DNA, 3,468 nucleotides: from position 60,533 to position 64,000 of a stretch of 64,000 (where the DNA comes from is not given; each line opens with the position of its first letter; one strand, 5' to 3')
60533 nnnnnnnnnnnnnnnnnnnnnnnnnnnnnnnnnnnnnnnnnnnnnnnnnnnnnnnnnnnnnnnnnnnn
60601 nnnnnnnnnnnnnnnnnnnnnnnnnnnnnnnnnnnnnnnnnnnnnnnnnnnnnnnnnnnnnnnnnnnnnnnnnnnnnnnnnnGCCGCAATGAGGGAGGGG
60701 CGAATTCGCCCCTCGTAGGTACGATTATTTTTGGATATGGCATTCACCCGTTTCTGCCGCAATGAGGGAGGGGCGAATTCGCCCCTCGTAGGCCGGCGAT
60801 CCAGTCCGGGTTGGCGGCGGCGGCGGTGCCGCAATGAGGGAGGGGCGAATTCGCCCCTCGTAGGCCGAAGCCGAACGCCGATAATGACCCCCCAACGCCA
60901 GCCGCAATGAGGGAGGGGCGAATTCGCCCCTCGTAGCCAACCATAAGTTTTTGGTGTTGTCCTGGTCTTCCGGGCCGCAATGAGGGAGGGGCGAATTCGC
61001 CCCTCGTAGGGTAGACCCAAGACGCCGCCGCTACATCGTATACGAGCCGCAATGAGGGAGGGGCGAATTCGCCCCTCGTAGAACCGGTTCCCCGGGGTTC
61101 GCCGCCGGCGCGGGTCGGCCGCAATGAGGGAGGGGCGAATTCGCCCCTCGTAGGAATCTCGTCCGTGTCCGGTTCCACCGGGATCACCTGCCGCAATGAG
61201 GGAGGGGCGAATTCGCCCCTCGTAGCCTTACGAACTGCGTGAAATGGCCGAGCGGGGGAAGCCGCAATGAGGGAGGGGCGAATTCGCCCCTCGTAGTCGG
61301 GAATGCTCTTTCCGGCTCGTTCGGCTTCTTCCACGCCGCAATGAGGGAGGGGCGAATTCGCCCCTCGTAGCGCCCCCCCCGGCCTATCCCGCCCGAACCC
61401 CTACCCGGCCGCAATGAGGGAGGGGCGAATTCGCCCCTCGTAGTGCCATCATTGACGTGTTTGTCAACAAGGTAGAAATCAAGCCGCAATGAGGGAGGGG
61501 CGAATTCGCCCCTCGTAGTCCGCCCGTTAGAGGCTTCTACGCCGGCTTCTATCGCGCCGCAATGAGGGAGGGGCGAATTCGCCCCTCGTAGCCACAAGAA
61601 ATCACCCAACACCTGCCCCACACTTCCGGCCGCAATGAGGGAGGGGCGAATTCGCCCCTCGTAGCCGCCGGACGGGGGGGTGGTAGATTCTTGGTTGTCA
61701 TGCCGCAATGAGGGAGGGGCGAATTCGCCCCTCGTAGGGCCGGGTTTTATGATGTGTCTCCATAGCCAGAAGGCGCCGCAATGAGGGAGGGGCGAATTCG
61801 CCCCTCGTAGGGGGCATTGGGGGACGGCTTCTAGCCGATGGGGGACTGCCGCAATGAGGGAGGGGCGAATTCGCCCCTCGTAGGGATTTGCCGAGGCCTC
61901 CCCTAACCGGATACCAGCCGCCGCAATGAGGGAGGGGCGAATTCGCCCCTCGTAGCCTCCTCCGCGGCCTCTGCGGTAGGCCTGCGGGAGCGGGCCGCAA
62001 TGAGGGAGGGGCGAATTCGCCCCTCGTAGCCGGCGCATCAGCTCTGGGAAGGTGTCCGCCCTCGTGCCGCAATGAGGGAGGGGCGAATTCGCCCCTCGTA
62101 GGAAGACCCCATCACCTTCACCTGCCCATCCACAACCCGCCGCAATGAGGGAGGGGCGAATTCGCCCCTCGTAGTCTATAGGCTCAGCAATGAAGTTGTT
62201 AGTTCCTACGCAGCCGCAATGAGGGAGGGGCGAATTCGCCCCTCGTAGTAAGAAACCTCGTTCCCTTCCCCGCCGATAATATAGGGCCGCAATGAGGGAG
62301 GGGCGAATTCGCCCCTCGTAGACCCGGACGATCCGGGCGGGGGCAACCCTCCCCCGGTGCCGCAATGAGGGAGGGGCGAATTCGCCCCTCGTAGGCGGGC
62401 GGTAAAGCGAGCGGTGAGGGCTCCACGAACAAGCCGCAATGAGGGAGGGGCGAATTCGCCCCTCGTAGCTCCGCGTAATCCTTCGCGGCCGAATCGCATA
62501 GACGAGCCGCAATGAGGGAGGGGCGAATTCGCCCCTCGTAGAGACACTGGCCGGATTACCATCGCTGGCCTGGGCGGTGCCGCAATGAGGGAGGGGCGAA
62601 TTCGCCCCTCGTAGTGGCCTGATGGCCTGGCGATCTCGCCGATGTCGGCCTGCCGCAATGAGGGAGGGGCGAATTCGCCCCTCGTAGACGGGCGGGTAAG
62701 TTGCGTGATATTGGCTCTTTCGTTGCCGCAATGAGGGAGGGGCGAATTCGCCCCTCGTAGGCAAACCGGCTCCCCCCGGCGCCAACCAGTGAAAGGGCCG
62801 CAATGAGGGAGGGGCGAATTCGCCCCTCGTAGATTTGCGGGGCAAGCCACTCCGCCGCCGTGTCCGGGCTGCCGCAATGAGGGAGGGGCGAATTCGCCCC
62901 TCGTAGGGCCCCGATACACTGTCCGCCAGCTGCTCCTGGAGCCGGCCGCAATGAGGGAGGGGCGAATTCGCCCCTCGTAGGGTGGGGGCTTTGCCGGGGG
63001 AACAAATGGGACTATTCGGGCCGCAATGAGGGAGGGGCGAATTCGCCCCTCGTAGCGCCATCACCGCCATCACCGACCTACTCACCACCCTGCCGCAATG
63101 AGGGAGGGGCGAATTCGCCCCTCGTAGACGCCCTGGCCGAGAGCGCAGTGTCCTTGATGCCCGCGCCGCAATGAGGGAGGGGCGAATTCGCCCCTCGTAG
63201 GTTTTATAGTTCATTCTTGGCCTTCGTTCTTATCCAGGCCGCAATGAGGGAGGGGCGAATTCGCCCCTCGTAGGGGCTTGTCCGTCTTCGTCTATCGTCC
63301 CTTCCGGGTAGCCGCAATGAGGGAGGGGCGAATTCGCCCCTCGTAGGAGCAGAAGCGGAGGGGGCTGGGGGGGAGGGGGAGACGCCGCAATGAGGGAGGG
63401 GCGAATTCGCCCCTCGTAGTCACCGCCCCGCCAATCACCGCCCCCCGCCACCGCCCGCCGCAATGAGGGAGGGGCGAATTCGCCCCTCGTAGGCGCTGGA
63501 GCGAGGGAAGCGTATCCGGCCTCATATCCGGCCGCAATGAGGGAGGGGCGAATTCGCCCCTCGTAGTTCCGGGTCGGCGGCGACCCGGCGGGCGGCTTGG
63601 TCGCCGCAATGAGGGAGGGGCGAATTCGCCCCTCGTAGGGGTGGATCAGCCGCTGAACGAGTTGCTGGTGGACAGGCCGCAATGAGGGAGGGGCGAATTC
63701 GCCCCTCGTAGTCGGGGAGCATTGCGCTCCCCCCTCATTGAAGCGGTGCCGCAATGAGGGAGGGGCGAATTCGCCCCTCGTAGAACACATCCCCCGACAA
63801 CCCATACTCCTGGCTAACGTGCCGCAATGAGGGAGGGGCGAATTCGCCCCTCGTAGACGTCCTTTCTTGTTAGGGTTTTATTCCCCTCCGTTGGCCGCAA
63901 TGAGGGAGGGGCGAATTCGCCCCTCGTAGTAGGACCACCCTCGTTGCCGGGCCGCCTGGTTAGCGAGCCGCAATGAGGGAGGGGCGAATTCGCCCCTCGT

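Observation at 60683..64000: Large CRISPR array (45 spacers) with a palindromic 36-bp repeat and no cas genes in view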

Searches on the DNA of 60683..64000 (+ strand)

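Call 15: search_dna_similar(query=window:60683-64000:+, collection=phages, mode=distant, max_evalue=1, max_rows=30)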
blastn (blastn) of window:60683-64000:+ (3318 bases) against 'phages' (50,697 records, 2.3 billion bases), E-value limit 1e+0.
Records with a match: 3; places in all: 3; records where one place covers at least 80% of the query: 0.
Best place of each record, by identity: 80-90% 3.
By first word of the organism name: Microbacterium 2; Bacteriophage 1.
By host as written in the record: Microbacterium paraoxydans NRRL B-14843 2; - 1.
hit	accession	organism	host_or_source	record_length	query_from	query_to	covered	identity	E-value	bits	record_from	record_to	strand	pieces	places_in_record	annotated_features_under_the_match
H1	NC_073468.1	Microbacterium phage Pumpernickel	Microbacterium paraoxydans NRRL B-14843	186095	618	660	1%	86.0%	2e-2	48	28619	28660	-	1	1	75: terminase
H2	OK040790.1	Microbacterium phage Pumpernickel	Microbacterium paraoxydans NRRL B-14843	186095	618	660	1%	86.0%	2e-2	48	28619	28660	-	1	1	75: terminase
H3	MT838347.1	Bacteriophage sp.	human fecal samples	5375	2886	2925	1%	87.8%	2e-2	49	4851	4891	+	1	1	record has no annotation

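Call 16: search_dna_similar(query=window:60683-64000:+, collection=plasmids, mode=distant, max_evalue=1, max_rows=30)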
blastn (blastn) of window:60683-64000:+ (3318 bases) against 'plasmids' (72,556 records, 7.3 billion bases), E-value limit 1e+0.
Records with a match: 11; places in all: 11; records where one place covers at least 80% of the query: 0.
Best place of each record, by identity: 90-95% 3; 80-90% 8.
By first word of the organism name: Streptomyces 3; Ralstonia 2; Paracoccus 2; Rhizobium 1; Methylobacterium 1; Variovorax 1; Embleya 1.
By predicted mobility (MOB-suite, as given by PLSDB): non-mobilizable 7; conjugative 2; mobilizable 2.
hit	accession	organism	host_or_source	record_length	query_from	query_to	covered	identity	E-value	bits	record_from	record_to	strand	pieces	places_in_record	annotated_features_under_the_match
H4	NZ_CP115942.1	Ralstonia syzygii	Musa sp.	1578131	99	150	2%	80.8%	9e-1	45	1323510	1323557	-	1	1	none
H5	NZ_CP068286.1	Ralstonia syzygii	Musa balbisiana cultivar Kepok,banana ...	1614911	99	150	2%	80.8%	9e-1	45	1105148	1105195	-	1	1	record has no annotation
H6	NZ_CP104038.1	Rhizobium sp. SRDI969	Pisum sativum,Cell culture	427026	1181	1220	1%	85.4%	9e-1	45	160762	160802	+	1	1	adenylate/guanylate cyclase domain-containing protein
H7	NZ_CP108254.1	Streptomyces sp. NBC_00060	-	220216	113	149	1%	86.5%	9e-1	46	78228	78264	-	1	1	hypothetical protein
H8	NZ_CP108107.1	Streptomyces sp. NBC_00224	-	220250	113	149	1%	86.5%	9e-1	46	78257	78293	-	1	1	hypothetical protein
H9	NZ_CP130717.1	Streptomyces sp. NBC_00150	-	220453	113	149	1%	86.5%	9e-1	46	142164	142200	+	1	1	hypothetical protein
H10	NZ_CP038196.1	Paracoccus versutus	single cell,soil adjacent to the roots ...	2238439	2888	2921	1%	88.2%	9e-1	45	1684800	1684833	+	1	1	none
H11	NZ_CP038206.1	Paracoccus pantotrophus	single cell,soil associated with ...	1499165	2888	2921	1%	88.2%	9e-1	45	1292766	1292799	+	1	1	none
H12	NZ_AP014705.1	Methylobacterium aquaticum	-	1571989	2382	2410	1%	93.1%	9e-1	45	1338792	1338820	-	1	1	none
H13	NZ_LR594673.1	Variovorax sp. PBL-E5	linuron-contaminated soil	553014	1949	1977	1%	93.1%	9e-1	45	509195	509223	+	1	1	acetate--CoA ligase family protein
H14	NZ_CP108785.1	Embleya sp. NBC_00888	-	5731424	2892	2920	1%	93.1%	9e-1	45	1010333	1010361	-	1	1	none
